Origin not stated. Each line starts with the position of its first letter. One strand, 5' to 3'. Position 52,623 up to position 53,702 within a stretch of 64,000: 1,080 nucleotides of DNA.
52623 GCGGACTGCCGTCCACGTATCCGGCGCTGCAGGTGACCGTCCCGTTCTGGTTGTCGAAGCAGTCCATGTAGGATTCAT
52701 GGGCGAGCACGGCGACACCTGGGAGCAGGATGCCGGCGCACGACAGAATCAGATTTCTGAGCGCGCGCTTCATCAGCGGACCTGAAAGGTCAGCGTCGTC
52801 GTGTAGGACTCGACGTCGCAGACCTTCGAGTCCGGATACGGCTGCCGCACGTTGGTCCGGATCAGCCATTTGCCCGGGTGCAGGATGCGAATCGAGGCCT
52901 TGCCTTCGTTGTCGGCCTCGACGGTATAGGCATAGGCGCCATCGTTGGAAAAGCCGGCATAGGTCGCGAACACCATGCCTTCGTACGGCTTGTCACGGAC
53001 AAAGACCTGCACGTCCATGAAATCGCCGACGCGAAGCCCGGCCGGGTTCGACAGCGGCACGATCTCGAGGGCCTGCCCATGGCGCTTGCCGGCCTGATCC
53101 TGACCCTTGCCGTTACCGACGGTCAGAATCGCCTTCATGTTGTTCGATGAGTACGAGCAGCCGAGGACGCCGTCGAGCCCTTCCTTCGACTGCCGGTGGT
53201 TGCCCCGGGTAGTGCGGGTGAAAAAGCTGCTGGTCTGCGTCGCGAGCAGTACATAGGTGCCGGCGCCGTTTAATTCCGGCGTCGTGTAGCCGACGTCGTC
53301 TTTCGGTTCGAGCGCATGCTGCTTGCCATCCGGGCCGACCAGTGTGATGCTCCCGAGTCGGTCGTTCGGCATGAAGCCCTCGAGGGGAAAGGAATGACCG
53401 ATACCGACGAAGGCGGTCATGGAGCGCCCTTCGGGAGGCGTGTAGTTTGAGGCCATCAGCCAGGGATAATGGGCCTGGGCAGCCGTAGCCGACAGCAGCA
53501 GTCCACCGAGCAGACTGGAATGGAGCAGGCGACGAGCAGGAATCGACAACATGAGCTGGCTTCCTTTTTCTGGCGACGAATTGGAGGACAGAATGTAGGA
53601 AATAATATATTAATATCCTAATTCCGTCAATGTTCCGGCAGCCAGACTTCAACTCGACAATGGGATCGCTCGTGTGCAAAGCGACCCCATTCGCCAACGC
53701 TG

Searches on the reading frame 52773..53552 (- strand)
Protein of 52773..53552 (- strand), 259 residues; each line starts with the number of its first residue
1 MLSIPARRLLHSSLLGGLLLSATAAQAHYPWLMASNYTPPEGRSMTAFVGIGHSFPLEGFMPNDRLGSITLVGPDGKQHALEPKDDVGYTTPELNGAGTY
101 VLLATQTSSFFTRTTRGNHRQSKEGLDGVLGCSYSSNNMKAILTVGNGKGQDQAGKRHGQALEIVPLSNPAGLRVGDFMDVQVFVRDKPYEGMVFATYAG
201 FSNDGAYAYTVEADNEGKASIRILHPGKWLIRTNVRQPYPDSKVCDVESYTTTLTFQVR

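Call 63: search_protein_families(library=pfam, proteins=[window:52773-53552:-], max_evalue=0.00001)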
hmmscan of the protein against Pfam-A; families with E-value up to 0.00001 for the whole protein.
window:52773-53552:- (259 aa): 1 family
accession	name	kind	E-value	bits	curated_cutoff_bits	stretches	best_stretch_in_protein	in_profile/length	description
PF10670.15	DUF4198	-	2.9e-38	132.5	34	1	25-236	1-208/209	Domain of unknown function (DUF4198)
